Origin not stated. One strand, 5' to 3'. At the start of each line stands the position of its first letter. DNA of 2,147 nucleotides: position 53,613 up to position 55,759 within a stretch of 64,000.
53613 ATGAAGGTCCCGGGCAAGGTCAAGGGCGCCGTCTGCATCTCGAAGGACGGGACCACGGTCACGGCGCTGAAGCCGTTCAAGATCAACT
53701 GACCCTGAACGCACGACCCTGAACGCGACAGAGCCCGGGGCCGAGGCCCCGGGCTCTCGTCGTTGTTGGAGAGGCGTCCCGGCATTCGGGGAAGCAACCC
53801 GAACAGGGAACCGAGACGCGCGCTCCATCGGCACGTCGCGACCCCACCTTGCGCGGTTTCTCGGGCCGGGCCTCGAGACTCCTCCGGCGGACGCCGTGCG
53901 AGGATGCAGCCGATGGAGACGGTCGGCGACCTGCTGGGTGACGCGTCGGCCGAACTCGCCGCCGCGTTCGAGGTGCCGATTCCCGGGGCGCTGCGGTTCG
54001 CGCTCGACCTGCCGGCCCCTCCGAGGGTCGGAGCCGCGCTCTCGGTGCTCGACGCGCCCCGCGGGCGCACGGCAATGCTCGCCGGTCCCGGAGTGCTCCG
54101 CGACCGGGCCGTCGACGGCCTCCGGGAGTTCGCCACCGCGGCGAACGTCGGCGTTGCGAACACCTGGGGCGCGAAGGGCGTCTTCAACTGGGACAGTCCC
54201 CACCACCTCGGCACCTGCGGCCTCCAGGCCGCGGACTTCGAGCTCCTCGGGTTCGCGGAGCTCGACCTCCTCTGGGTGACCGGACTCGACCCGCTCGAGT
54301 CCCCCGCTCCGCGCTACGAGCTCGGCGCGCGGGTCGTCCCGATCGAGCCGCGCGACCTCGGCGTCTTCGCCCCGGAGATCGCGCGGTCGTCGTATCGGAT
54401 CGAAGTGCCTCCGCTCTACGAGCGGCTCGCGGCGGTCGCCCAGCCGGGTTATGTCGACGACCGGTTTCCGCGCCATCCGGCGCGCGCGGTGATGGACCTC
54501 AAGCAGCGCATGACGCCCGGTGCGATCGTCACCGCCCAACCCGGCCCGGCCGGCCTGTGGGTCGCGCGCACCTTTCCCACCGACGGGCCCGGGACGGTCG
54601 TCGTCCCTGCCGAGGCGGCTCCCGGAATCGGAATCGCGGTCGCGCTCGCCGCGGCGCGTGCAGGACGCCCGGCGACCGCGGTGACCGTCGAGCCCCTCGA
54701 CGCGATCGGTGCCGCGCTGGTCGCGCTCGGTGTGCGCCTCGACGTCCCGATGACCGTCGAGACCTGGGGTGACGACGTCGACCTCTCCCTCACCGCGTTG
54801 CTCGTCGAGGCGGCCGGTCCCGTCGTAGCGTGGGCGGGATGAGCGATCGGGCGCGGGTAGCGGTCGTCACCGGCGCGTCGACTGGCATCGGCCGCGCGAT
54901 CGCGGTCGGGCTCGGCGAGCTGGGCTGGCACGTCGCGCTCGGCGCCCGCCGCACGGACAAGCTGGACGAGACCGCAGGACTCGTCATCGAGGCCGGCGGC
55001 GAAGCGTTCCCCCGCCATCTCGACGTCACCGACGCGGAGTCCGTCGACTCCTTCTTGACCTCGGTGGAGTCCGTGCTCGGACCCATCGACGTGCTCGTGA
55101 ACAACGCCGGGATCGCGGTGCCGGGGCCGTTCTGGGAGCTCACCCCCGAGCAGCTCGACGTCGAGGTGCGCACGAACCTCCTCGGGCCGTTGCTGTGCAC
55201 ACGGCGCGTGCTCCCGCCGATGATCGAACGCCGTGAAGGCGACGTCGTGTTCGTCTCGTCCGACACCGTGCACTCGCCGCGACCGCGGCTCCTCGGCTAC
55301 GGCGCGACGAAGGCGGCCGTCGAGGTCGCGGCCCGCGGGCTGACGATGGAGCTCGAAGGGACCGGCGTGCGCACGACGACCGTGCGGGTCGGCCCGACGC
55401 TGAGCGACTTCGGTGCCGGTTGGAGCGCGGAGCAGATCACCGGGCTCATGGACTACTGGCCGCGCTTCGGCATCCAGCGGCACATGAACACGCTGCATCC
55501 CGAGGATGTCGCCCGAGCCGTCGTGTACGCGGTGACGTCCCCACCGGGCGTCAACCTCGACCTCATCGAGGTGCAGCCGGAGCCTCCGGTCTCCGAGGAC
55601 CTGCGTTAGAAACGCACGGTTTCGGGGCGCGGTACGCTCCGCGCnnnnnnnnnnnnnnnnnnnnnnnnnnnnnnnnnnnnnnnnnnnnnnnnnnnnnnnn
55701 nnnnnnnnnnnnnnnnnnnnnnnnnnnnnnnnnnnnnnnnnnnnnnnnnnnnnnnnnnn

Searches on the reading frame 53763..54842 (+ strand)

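Call 21: search_protein_families(library=pfam, proteins=[window:53763-54842:+], max_evalue=0.00001)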
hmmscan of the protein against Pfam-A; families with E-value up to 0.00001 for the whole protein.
window:53763-54842:+ (359 aa): 1 family
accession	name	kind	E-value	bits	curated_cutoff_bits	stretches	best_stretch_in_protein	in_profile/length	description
PF00205.28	TPP_enzyme_M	-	3.8e-10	40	30.4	1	102-174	13-85/137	Thiamine pyrophosphate enzyme, central domain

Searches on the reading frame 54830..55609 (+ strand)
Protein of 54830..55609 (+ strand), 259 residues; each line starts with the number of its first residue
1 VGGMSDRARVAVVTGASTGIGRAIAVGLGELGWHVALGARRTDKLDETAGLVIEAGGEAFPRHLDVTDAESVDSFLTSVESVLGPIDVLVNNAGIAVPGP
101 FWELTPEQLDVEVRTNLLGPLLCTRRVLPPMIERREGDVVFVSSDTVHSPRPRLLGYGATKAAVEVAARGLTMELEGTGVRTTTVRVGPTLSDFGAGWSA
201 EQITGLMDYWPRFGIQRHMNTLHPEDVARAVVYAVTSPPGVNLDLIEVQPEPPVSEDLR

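Call 21: search_protein_families(library=pfam, proteins=[window:54830-55609:+], max_evalue=0.00001)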
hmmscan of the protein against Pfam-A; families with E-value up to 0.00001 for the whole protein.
window:54830-55609:+ (259 aa): 2 families
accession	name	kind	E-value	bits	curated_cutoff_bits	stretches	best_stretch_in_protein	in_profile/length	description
PF00106.31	adh_short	-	4.4e-47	160.5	26.6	1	9-199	1-191/195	short chain dehydrogenase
PF13561.12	adh_short_C2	-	3.4e-33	115.6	27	1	15-233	1-215/236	Enoyl-(Acyl carrier protein) reductase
